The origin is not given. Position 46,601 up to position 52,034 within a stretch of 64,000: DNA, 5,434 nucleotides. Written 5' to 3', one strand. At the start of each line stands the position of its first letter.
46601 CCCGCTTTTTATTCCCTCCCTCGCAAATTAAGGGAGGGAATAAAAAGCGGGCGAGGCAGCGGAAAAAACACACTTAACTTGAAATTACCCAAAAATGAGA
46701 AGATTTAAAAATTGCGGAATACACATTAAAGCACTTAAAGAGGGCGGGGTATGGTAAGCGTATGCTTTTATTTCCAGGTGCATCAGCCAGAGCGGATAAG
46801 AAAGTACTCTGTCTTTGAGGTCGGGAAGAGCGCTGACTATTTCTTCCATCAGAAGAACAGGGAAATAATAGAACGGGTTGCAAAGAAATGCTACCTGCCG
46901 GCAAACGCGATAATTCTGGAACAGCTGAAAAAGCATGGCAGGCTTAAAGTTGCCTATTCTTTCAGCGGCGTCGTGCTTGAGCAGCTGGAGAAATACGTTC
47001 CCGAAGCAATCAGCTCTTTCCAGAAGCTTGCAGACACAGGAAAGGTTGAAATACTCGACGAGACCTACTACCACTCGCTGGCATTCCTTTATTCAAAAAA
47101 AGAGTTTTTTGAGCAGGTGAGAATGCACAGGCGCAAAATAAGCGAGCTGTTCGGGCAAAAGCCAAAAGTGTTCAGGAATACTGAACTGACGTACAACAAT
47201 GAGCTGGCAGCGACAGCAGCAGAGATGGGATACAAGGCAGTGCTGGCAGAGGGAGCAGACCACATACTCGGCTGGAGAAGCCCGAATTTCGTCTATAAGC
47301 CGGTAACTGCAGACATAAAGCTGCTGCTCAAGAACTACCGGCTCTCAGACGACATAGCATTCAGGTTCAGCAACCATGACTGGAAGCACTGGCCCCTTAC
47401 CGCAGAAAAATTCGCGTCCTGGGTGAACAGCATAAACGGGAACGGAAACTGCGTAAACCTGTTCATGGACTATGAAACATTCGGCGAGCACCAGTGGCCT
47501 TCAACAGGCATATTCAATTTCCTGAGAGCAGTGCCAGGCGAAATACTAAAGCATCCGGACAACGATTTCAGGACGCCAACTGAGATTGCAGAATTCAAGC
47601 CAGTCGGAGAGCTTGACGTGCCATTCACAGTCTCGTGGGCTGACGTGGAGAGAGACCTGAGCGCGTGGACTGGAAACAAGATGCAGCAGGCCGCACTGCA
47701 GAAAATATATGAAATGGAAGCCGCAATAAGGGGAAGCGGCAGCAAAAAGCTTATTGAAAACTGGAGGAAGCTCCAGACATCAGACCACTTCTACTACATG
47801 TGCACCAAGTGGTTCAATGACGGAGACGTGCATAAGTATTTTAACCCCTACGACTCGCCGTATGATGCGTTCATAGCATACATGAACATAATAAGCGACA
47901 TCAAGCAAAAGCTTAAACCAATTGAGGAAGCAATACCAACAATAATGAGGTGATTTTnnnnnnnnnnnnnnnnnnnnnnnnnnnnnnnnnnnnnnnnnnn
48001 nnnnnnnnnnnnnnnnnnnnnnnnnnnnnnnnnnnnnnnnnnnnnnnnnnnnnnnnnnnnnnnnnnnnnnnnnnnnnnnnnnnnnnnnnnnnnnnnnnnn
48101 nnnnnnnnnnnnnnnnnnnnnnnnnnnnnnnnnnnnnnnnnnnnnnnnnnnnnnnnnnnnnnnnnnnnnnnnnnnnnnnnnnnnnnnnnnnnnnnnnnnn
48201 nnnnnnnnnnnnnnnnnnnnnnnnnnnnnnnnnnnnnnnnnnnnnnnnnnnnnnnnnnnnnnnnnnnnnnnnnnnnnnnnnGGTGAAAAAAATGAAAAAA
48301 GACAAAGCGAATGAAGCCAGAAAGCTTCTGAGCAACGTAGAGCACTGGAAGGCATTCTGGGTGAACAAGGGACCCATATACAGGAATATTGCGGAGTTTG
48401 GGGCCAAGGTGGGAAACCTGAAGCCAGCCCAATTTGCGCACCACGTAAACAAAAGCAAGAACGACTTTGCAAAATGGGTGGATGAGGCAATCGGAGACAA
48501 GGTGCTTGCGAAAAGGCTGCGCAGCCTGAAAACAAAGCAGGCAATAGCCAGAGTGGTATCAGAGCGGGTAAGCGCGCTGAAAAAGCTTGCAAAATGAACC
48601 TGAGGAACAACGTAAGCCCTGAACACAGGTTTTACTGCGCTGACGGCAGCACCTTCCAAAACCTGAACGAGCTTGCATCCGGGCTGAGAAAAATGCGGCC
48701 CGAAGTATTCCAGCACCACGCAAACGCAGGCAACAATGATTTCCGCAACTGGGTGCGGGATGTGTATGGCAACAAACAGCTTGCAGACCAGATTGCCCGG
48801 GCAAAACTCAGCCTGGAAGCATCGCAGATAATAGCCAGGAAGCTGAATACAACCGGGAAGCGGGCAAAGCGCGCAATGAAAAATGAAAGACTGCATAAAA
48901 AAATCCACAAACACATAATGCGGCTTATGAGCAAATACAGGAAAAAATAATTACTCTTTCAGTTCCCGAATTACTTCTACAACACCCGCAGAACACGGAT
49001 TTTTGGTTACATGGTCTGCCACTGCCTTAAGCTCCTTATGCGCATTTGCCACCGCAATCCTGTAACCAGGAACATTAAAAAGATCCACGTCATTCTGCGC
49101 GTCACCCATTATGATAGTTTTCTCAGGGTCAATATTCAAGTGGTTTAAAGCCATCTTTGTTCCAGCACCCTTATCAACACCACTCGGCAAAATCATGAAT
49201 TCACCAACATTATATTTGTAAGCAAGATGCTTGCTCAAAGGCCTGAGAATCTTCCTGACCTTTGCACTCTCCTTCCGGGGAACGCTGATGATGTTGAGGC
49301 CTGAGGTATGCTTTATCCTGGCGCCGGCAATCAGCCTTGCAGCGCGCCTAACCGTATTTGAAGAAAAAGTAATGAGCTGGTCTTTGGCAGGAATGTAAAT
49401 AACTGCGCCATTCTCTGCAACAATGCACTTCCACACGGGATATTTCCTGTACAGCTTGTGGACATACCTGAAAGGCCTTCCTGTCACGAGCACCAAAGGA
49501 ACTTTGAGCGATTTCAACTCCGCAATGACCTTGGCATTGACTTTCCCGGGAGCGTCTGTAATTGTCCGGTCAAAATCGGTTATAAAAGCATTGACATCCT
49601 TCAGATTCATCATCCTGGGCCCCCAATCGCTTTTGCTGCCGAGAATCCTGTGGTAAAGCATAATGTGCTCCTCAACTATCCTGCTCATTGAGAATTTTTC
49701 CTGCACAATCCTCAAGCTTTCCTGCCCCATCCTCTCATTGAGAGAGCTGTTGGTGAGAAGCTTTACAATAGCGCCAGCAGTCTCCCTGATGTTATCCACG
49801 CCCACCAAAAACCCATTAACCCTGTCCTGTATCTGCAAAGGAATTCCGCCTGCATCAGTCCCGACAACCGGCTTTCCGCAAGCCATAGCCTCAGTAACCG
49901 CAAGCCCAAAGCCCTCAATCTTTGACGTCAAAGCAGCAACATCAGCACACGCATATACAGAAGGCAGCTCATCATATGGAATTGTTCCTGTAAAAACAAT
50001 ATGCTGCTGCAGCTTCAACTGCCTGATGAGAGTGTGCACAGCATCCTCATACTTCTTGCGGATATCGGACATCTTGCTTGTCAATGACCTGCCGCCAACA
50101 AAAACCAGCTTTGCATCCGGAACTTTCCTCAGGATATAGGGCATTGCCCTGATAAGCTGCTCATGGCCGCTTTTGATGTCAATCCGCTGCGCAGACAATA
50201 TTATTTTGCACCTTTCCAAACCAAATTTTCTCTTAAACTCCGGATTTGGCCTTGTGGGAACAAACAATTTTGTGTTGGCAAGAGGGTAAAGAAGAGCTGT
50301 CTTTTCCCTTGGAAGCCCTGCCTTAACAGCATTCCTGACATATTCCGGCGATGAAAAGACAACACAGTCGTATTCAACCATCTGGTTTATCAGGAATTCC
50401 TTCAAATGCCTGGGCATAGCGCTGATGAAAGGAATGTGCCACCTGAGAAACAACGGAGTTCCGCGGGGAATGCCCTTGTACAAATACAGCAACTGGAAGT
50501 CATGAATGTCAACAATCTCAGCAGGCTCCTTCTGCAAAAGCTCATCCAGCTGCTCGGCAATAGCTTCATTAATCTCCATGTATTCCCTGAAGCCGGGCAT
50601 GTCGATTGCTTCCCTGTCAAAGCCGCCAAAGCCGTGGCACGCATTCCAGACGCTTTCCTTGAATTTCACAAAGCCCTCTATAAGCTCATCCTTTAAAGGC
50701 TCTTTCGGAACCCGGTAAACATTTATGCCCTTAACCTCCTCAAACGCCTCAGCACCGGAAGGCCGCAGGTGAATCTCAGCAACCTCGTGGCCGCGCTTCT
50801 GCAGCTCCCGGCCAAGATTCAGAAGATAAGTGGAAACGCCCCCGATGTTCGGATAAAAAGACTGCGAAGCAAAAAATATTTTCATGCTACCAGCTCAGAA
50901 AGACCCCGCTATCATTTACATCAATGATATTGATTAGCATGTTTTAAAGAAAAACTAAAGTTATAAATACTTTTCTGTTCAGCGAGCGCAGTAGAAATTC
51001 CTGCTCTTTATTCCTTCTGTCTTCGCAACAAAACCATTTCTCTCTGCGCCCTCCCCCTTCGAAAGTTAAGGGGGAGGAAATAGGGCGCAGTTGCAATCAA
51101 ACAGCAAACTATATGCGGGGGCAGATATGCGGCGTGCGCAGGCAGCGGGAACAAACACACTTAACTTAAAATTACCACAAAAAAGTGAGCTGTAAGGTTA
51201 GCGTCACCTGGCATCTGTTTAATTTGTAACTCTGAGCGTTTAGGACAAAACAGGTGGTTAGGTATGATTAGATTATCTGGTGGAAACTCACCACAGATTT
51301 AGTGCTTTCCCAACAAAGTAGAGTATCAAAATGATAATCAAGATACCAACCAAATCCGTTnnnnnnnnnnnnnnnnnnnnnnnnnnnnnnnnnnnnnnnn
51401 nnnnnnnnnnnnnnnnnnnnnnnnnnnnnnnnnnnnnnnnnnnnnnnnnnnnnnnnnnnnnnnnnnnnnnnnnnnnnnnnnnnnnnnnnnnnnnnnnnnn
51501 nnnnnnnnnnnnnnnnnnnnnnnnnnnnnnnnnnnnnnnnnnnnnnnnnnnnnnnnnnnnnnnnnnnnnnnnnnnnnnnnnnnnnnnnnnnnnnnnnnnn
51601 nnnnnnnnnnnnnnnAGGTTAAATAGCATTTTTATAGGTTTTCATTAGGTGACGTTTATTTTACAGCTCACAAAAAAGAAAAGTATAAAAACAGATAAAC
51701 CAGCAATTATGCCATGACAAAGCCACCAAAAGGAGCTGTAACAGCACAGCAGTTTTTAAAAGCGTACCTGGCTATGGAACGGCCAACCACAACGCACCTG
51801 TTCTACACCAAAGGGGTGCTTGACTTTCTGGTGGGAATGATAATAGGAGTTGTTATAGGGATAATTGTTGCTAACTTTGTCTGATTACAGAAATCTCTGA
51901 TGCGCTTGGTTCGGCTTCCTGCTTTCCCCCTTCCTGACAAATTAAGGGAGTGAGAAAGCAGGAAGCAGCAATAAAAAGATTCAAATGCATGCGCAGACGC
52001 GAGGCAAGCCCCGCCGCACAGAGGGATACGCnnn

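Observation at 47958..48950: Three tandem paralogous small proteins of unknown function inside the glycogen island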

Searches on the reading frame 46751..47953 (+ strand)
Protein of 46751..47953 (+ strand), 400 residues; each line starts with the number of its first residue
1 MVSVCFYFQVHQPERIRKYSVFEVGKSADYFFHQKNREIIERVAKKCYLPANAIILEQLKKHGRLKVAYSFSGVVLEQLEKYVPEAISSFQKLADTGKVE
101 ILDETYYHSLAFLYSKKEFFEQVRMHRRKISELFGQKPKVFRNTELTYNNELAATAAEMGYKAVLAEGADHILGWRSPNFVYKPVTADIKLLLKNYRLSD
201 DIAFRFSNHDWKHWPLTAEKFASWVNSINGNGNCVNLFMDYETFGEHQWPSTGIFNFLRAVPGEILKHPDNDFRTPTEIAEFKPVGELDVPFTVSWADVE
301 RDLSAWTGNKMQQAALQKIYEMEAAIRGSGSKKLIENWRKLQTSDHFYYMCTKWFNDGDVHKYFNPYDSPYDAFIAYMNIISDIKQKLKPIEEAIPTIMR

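Call 6: search_protein_families(library=pfam, proteins=[window:46751-47953:+], max_evalue=0.001)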
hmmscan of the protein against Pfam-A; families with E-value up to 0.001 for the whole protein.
window:46751-47953:+ (400 aa): 2 families
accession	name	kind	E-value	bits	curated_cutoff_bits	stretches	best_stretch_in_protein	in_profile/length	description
PF03065.20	Glyco_hydro_57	-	6.9e-78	262.3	21.2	1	6-290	2-290/291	Glycosyl hydrolase family 57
PF01522.26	Polysacc_deac_1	-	2.5e-07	31.2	23.1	1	85-164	46-124/124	Polysaccharide deacetylase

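Call 41: search_solved_structures(query=window:46751-47950:+, max_evalue=0.00001)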
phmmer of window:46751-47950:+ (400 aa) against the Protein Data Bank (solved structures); distinct sequences matched with E-value up to 0.00001: 0.

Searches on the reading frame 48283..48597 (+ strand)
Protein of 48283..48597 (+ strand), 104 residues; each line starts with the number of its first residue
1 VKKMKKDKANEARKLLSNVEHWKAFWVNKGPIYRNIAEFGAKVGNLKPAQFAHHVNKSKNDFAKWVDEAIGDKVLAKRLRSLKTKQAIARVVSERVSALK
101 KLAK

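Call 3: search_protein_families(library=pfam, proteins=[window:48283-48597:+], max_evalue=1)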
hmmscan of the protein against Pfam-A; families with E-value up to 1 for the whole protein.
window:48283-48597:+ (104 aa): 3 families
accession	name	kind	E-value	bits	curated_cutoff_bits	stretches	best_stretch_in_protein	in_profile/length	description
PF19027.5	DUF5752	-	8.7e-06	25.7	23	1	56-86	54-84/208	Family of unknown function (DUF5752)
PF01638.23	HxlR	-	0.037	14.3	20.8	1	69-96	30-57/91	HxlR-like helix-turn-helix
PF06212.17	GRIM-19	-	0.12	12.8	25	1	2-36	81-114/132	GRIM-19 protein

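Call 4: search_protein_families(library=ncbifam, proteins=[window:48283-48597:+], max_evalue=1)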
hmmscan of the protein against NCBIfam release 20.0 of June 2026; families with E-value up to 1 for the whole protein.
window:48283-48597:+ (104 aa): 0 families

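Call 49: search_protein_families(library=phrogs, proteins=[window:48283-48597:+], max_evalue=0.1)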
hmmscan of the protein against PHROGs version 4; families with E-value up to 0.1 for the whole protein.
window:48283-48597:+ (104 aa): 2 families
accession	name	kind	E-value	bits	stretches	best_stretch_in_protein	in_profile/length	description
phrog_21021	-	unknown function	0.039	15.3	1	2-75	16-88/98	-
phrog_11058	-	unknown function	0.076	13.4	1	33-93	85-145/239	-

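Call 50: search_protein_families(library=padloc, proteins=[window:48283-48597:+], max_evalue=0.1)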
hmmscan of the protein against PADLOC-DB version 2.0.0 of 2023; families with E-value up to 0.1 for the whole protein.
window:48283-48597:+ (104 aa): 0 families

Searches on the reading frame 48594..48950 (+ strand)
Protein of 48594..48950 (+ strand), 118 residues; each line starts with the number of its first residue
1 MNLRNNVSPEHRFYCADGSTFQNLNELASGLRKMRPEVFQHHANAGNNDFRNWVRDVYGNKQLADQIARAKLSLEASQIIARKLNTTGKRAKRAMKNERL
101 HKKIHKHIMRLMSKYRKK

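Call 3: search_protein_families(library=pfam, proteins=[window:48594-48950:+], max_evalue=1)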
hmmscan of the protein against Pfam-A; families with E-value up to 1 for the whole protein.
window:48594-48950:+ (118 aa): 1 family
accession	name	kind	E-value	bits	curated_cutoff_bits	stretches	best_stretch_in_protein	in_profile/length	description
PF19027.5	DUF5752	-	0.0011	18.7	23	1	20-69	133-188/208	Family of unknown function (DUF5752)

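Call 4: search_protein_families(library=ncbifam, proteins=[window:48594-48950:+], max_evalue=1)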
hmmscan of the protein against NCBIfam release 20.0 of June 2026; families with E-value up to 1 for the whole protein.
window:48594-48950:+ (118 aa): 0 families

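Call 49: search_protein_families(library=phrogs, proteins=[window:48594-48950:+], max_evalue=0.1)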
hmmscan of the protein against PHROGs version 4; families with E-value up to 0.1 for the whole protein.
window:48594-48950:+ (118 aa): 2 families
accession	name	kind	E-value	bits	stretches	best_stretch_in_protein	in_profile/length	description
phrog_23684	-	unknown function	0.055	14.7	1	93-116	41-64/66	-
phrog_13581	-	unknown function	0.074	14.1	0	31-88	40-95/111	-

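Call 50: search_protein_families(library=padloc, proteins=[window:48594-48950:+], max_evalue=0.1)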
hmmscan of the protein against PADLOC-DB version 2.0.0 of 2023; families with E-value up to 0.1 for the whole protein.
window:48594-48950:+ (118 aa): 0 families

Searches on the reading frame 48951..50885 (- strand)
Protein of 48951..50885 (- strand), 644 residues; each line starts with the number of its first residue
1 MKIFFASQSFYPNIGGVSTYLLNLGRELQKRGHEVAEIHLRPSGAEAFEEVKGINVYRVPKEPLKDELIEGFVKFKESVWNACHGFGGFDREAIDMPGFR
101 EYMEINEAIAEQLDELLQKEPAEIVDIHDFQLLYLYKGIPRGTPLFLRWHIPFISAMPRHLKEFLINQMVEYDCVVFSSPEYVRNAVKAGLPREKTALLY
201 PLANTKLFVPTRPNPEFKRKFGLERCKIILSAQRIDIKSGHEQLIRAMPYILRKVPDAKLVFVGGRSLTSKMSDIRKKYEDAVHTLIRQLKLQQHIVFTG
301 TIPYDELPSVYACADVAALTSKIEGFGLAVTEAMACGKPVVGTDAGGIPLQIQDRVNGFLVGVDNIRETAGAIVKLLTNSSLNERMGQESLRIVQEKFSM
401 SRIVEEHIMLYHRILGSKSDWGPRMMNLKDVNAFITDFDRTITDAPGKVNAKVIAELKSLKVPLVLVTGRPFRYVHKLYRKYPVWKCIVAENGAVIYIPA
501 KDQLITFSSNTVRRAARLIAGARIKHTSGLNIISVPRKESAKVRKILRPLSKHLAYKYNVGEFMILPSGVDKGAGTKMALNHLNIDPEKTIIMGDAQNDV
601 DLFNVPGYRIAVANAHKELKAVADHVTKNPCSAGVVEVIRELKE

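Call 6: search_protein_families(library=pfam, proteins=[window:48951-50885:-], max_evalue=0.001)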
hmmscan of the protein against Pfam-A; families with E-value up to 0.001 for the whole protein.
window:48951-50885:- (644 aa): 10 families
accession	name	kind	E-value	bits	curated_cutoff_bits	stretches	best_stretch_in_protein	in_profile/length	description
PF00534.26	Glycos_transf_1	-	6e-39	133.8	26.4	1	216-389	4-168/172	Glycosyl transferases group 1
PF08282.18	Hydrolase_3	-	1.1e-32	114.3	20.9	2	538-639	152-255/255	haloacid dehalogenase-like hydrolase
PF13692.12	Glyco_trans_1_4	-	1e-29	104.1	27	1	228-379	3-142/142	Glycosyl transferases group 1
PF05116.19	S6PP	-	1.6e-14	54.5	20.3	1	541-639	134-242/247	Sucrose-6F-phosphate phosphohydrolase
PF13439.12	Glyco_transf_4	-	6.4e-11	43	28.5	1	14-64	1-48/170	Glycosyltransferase Family 4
PF00982.27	Glyco_transf_20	-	3.8e-08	33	32.5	0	224-338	273-396/473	Glycosyltransferase family 20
PF13579.12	Glyco_trans_4_4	-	1.6e-07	32.2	29.7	1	15-199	1-155/158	Glycosyl transferase 4-like domain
PF21269.3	TreT_GT1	-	5.1e-07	29.9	27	1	91-183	56-143/144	Trehalose synthase, N-terminal domain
PF20706.3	GT4-conflict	-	1.8e-06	27.7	26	1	306-358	274-326/385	Family 4 Glycosyltransferase in conflict systems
PF13524.12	Glyco_trans_1_2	-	0.00046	20.6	25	0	282-406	27-141/144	Glycosyl transferase-like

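Call 43: search_solved_structures(query=window:48954-50885:-, max_evalue=1e-10)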
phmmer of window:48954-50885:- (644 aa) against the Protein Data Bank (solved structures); distinct sequences matched with E-value up to 1e-10: 16.
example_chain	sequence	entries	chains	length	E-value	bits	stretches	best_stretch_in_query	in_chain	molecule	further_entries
6zj4_AAA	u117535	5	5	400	1e-21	80.2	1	123-409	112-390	Trehalose phosphorylase/synthase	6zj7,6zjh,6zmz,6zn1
2jjm_A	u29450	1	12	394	3.2e-21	78.5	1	107-416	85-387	GLYCOSYL TRANSFERASE, GROUP 1 FAMILY PROTEIN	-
5d00_A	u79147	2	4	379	3.6e-21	78.3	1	282-412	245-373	N-acetyl-alpha-D-glucosaminyl L-malate synthase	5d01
3mbo_A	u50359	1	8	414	4e-21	78.2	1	107-416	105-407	Glycosyltransferase, group 1 family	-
6kih_A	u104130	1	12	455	1.1e-20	76.8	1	171-430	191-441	Tll1590 protein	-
2x6q_A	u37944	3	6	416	3.3e-18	68.6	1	117-411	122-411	TREHALOSE-SYNTHASE TRET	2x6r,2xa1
3c4q_A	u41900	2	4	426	8.6e-18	67.2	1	194-415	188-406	Predicted glycosyltransferases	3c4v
3c48_A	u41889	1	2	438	1.1e-17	66.9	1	194-413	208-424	Predicted glycosyltransferases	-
5i45_A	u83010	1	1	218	1.5e-17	66.4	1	234-418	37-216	Glycosyl transferases group 1 family protein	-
2xa2_A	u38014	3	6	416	2.1e-17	65.9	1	117-411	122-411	TREHALOSE-SYNTHASE TRET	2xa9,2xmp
1wr8_A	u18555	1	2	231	7.4e-16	60.8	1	431-641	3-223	Phosphoglycolate phosphatase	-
3oka_A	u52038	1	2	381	2.5e-13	52.4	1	188-399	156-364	GDP-mannose-dependent alpha-(1-6)-phosphatidylinositol monomannoside mannosyltransferase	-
3okc_A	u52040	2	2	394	2.7e-13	52.3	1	188-399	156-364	GDP-mannose-dependent alpha-(1-6)-phosphatidylinositol monomannoside mannosyltransferase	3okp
6d9t_A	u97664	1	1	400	3.2e-13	52.1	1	209-417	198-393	Glycosyl transferase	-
6n1x_A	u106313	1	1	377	4.9e-13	51.5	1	209-415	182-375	Glycosyltransferase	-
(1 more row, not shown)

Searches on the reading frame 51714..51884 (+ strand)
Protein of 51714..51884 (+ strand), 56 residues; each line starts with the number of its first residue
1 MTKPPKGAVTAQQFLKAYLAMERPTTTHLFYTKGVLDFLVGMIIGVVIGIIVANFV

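Call 91: search_protein_families(library=pfam, proteins=[window:51714-51884:+], max_evalue=0.001)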
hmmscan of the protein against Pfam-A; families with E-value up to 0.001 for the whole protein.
window:51714-51884:+ (56 aa): 0 families
